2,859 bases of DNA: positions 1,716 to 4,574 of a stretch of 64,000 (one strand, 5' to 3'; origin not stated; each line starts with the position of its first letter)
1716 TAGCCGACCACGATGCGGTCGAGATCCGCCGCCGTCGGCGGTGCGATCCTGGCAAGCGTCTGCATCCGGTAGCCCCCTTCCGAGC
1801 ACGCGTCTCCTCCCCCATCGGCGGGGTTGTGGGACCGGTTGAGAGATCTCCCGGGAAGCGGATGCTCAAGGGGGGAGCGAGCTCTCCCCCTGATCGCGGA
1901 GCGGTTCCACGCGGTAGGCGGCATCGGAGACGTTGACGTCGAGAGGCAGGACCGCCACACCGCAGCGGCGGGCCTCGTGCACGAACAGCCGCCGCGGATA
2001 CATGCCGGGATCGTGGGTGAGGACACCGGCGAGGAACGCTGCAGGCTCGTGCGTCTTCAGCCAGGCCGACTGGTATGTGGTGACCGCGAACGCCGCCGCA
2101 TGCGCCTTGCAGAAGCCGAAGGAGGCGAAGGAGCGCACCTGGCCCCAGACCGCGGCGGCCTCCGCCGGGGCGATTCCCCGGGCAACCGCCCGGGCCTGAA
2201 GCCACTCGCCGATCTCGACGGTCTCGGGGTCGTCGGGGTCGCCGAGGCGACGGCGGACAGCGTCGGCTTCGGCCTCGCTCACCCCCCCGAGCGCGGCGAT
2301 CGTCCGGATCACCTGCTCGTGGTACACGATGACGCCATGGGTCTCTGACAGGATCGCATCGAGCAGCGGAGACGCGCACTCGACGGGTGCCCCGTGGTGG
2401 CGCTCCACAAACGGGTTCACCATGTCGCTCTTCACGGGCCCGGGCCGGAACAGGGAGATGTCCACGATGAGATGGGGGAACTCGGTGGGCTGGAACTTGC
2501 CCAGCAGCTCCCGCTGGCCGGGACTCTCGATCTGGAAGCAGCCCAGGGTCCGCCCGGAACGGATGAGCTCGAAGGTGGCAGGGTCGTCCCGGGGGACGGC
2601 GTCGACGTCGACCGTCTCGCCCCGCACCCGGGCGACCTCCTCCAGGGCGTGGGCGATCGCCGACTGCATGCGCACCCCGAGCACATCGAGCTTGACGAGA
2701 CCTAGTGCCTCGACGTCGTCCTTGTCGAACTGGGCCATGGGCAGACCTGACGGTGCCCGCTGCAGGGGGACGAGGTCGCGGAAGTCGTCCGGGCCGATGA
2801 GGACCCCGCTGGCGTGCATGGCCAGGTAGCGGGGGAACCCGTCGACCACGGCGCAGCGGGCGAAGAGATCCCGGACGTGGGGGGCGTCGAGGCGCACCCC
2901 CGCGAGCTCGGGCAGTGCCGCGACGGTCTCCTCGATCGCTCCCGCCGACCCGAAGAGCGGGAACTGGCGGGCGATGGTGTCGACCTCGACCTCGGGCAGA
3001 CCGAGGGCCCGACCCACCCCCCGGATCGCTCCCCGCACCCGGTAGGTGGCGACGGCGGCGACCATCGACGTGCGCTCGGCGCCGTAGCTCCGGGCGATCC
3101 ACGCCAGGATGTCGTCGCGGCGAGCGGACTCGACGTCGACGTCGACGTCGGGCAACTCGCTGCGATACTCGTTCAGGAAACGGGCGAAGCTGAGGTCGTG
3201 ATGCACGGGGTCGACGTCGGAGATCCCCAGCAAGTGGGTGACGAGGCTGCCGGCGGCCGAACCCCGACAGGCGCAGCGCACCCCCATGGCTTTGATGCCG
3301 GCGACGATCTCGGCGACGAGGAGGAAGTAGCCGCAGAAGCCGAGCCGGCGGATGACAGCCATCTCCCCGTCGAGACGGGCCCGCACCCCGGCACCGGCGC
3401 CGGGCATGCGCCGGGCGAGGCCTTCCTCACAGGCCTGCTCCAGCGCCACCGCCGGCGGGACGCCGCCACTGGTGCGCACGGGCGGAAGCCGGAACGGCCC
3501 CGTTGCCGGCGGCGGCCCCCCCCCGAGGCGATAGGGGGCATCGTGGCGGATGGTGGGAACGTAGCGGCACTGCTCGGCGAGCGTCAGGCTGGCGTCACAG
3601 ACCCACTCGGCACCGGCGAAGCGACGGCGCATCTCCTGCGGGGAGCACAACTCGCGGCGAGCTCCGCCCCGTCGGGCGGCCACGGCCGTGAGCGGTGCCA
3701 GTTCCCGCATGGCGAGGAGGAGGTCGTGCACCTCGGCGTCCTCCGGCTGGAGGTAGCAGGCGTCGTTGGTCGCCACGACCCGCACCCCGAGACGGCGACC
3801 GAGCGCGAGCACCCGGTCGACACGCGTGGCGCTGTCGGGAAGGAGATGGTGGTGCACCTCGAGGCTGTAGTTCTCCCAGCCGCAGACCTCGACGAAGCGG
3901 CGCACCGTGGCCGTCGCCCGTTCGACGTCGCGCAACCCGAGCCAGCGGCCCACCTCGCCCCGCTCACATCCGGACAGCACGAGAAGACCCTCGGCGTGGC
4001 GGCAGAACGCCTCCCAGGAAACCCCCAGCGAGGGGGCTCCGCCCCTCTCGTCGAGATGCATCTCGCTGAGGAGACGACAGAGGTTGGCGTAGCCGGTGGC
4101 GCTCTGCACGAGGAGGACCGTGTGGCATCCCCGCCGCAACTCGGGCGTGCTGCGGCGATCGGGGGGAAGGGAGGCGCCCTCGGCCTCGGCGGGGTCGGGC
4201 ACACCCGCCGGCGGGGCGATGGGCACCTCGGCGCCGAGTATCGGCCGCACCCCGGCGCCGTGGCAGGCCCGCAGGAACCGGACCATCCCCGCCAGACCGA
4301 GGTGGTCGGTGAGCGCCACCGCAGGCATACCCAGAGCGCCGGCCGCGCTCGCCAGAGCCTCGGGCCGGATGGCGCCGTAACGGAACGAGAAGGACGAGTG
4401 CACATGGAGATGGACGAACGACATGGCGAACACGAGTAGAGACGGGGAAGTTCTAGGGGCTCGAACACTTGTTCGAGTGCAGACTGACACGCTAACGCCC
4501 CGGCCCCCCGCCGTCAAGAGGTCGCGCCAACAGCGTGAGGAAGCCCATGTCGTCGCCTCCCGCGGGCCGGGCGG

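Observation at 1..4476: SOS-regulated dnaE2 (ImuC) split by a 1.6-kb insertion bounded by 10/11-bp direct repeats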

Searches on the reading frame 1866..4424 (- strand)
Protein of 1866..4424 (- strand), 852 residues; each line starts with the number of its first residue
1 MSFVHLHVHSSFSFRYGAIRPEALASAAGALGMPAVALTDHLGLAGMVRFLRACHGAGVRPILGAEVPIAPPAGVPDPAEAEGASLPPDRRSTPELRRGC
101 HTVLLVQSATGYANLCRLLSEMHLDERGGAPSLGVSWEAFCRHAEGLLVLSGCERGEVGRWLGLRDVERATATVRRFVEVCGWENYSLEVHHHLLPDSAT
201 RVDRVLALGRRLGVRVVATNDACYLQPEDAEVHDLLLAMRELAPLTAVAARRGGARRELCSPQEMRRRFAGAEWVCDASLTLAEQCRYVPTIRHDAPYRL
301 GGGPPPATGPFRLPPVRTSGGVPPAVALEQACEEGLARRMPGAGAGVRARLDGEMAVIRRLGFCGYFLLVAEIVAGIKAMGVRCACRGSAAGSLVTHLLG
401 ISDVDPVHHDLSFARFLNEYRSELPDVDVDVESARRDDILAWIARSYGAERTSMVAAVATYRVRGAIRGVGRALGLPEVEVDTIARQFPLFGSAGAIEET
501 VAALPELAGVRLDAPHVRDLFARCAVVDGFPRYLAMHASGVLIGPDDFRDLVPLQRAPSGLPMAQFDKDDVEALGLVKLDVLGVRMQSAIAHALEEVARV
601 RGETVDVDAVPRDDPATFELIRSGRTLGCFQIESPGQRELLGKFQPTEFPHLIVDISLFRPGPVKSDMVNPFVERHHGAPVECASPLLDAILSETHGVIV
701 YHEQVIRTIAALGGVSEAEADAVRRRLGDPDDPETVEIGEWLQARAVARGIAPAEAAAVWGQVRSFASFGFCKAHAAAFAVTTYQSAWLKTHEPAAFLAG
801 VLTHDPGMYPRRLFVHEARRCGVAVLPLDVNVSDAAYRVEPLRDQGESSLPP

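Call 3: search_protein_families(library=pfam, proteins=[window:1866-4424:-], max_evalue=0.01)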
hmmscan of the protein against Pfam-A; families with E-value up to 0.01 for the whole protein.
window:1866-4424:- (852 aa): 3 families
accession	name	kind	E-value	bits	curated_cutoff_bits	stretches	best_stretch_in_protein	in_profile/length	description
PF07733.18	DNA_pol3_alpha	-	5.4e-68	229.9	23.9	1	328-583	3-260/260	Bacterial DNA polymerase III alpha NTPase domain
PF17657.6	DNA_pol3_finger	-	4.2e-42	143.7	22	1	587-737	2-153/166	Bacterial DNA polymerase III alpha subunit finger domain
PF02811.25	PHP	-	3.1e-34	119.1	26.4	1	5-193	1-164/164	PHP domain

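Call 5: find_encoding_contigs(protein=window:1866-4424:-, flank=10000, max_places=6)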
Protein window:1866-4424:- (852 aa): 24 contigs read that carry it; 3 places shown.
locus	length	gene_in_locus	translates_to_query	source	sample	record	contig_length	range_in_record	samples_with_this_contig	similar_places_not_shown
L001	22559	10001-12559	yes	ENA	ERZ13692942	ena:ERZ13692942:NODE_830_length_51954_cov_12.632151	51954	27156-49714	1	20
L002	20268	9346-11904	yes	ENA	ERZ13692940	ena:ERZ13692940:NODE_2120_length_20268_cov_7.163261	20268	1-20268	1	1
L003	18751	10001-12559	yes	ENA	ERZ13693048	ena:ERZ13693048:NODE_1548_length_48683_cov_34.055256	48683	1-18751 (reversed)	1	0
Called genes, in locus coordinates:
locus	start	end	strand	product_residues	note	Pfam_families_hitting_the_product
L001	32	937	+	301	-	PF06725:3D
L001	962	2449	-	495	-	PF00370:FGGY_N, PF02782:FGGY_C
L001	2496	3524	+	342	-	PF00365:PFK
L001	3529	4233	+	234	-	PF02585:PIG-L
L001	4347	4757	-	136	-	PF01850:PIN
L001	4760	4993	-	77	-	PF01402:RHH_1 (weak)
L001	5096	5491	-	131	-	-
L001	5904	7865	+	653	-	PF16177:ACAS_N, PF00501:AMP-binding, PF13193:AMP-binding_C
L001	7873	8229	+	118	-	PF00581:Rhodanese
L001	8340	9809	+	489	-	PF18911:PKD_4, PF00801:PKD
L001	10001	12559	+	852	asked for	PF02811:PHP, PF07733:DNA_pol3_alpha, PF17657:DNA_pol3_finger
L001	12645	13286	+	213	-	-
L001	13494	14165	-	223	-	PF01325:Fe_dep_repress, PF12802:MarR_2 (weak), PF13545:HTH_Crp_2 (weak), PF00126:HTH_1 (weak), PF13412:HTH_24 (weak), PF02742:Fe_dep_repr_C, PF04023:FeoA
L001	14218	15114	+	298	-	PF14579:HHH_6, PF01336:tRNA_anti-codon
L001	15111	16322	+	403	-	PF00817:IMS, PF21999:IMS_HHH_1, PF11799:IMS_C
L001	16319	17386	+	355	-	PF01408:GFO_IDH_MocA, PF22725:GFO_IDH_MocA_C3, PF02894:GFO_IDH_MocA_C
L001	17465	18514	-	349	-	PF00145:DNA_methylase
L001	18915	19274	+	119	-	PF11239:DUF3040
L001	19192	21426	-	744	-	PF11992:TgpA_N, PF01841:Transglut_core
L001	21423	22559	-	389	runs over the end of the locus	PF01882:DUF58 (weak)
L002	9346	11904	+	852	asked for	PF02811:PHP, PF07733:DNA_pol3_alpha, PF17657:DNA_pol3_finger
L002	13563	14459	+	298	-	PF14579:HHH_6, PF01336:tRNA_anti-codon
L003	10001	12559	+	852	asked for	PF02811:PHP, PF07733:DNA_pol3_alpha, PF17657:DNA_pol3_finger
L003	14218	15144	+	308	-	PF14579:HHH_6, PF01336:tRNA_anti-codon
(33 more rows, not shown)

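Call 6: find_related_loci(query=window:1866-4424:-, collection=genome_contigs, flank=8000)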
Query window:1866-4424:- (852 aa) in genome_contigs; peptide patterns used: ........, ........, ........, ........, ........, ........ (x = any residue, [..] = any of these).
200 stretches matched a pattern; 77 encode a relative of the query (tblastn E <= 1e-3); 77 distinct loci.
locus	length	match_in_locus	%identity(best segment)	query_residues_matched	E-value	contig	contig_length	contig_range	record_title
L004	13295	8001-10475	52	2-840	0e+0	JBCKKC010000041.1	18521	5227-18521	Acidimicrobiia bacterium isolate SLM_MC1B_68-O05 Node_41_length_18521_cov_80.493464, whole genome shotgun sequence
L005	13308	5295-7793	50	3-844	0e+0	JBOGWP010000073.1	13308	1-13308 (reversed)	MAG: Actinomycetota bacterium isolate M3-S_metabat2.bin.312_sub k127_506029, whole genome shotgun sequence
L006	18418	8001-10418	50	3-840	0e+0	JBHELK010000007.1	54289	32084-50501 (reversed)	MAG: Actinomycetota bacterium isolate S2_bin.11.orig S2_k141_3848285, whole genome shotgun sequence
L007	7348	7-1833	53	214-840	0e+0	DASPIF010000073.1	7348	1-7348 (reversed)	MAG TPA_asm: Actinomycetota bacterium isolate SMAG_U11976 k141_695108, whole genome shotgun sequence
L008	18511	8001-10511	44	3-846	0e+0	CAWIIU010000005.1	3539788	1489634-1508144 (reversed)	MAG: uncultured Actinomycetota bacterium isolate MFD04212.bin.1.315 genome assembly, contig: contig_555, whole genome sh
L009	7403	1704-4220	43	3-846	0e+0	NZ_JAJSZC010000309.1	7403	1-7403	Streptomyces sp. IBSBF 3136 scaffold309_size7403, whole genome shotgun sequence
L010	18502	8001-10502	45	3-845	0e+0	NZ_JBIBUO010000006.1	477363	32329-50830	Streptomyces sp. NPDC015171 NPDC015171_264_H9.ctg-0006, whole genome shotgun sequence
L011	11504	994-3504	45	3-846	0e+0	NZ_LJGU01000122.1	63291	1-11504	Streptomyces oceani strain SCSIO 02100 scaffold53, whole genome shotgun sequence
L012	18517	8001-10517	44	3-851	0e+0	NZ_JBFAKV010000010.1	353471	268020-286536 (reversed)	Streptomyces sp. NPDC050264 NPDC050264_58_D3.ctg-0010, whole genome shotgun sequence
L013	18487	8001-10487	45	3-840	0e+0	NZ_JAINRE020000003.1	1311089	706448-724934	Streptomyces naphthomycinicus strain TML10 3, whole genome shotgun sequence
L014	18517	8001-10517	44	3-850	0e+0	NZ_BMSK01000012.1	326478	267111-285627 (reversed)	Streptomyces eurythermus strain JCM 4206 sequence12, whole genome shotgun sequence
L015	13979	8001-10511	43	3-847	0e+0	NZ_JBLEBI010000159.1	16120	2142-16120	Streptomyces sp. AF1A 159, whole genome shotgun sequence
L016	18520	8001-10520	43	3-849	0e+0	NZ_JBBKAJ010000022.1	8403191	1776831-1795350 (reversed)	Streptomyces achmelvichensis strain MS2.AVA.5 contig_3, whole genome shotgun sequence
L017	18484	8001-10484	43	3-840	0e+0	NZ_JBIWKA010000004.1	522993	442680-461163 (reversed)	Streptomyces sp. NPDC102467 NPDC102467_412_D6.ctg-0004, whole genome shotgun sequence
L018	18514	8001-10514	44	3-840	1e-180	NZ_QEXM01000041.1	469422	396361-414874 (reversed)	Streptomyces alfalfae strain XY25 504, whole genome shotgun sequence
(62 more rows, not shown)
